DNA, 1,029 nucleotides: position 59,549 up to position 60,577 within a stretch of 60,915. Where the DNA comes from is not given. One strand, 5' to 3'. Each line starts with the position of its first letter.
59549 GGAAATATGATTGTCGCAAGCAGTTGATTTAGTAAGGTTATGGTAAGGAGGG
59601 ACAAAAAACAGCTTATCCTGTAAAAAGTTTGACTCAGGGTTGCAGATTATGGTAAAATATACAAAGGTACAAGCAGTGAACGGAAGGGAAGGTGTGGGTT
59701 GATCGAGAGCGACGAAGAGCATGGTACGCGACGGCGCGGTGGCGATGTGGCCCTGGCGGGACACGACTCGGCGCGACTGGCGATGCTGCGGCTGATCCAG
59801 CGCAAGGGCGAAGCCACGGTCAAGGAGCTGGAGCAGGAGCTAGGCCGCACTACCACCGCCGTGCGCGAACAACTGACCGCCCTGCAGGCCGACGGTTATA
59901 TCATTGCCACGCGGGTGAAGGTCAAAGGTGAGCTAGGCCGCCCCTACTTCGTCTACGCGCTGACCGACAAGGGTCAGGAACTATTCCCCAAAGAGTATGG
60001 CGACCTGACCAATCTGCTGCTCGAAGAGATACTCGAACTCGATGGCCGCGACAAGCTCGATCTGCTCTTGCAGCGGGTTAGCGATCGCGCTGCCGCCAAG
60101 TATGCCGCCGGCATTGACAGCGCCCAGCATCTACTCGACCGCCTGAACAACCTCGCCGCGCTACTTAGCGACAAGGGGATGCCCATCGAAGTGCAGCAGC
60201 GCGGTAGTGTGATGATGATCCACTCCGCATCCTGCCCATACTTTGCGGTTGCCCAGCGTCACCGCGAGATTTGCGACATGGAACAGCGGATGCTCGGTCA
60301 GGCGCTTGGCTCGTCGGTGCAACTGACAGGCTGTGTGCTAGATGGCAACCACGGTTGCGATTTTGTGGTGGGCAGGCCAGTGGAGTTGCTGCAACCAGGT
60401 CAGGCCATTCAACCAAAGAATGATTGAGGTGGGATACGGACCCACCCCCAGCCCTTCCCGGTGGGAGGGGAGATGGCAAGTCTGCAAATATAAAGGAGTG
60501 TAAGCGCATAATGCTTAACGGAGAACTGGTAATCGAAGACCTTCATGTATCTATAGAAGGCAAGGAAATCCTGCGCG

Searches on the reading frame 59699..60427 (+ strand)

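Call 59: search_protein_families(library=pfam, proteins=[window:59699-60427:+], max_evalue=0.00001)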
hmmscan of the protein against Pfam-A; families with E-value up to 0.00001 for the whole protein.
window:59699-60427:+ (242 aa): 2 families
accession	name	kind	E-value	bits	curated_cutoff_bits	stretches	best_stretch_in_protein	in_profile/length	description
PF13601.12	HTH_34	-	2.8e-07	31.1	27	1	26-106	2-79/80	Winged helix DNA-binding domain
PF08279.18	HTH_11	-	1.7e-06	28.2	25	0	28-71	4-48/55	HTH domain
